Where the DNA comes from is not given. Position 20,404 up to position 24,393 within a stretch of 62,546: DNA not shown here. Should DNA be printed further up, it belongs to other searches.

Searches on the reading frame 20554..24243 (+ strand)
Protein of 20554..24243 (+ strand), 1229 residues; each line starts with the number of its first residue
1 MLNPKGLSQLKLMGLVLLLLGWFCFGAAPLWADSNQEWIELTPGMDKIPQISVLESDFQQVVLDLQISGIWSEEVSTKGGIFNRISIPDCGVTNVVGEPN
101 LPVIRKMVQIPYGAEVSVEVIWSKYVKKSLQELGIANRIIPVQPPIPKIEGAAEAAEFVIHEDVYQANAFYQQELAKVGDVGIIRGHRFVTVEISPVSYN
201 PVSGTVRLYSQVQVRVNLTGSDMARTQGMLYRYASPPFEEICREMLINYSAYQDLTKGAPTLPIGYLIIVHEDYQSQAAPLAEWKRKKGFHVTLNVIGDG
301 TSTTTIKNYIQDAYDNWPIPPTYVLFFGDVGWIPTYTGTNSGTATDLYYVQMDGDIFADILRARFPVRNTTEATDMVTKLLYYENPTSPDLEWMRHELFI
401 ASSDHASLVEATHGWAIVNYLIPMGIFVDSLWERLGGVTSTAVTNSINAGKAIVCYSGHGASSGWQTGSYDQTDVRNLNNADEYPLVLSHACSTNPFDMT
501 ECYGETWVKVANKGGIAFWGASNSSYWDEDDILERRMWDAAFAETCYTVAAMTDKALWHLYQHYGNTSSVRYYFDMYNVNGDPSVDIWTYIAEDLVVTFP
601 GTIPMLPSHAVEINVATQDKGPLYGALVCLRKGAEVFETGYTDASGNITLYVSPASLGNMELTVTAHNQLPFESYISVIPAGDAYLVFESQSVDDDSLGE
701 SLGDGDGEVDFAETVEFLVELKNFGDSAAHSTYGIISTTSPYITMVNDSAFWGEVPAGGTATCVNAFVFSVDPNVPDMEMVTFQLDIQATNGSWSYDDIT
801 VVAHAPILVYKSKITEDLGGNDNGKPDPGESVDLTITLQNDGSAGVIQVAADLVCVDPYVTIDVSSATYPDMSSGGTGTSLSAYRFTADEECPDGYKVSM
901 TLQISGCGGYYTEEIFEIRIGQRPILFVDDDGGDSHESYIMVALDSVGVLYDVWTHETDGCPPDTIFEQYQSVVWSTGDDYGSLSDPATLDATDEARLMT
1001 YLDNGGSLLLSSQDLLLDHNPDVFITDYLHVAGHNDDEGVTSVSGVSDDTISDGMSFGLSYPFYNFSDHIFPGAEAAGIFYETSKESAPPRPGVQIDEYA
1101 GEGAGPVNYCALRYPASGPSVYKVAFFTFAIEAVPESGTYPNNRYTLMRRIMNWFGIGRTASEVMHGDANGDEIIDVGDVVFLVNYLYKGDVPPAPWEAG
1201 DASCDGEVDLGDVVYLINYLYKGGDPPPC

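Call 98: search_protein_families(library=pfam, proteins=[window:20554-24243:+], max_evalue=0.00001)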
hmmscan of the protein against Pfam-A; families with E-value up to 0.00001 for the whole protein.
window:20554-24243:+ (1229 aa): 3 families
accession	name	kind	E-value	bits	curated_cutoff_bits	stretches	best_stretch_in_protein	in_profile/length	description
PF01364.23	Peptidase_C25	-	1e-64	219.6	23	1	266-585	1-372/374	Peptidase family C25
PF08126.16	Propeptide_C25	-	3e-23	82.5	22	1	47-219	7-173/205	Propeptide_C25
PF00404.24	Dockerin_1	-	1.6e-07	31.9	22.9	1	1166-1220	1-56/57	Dockerin type I domain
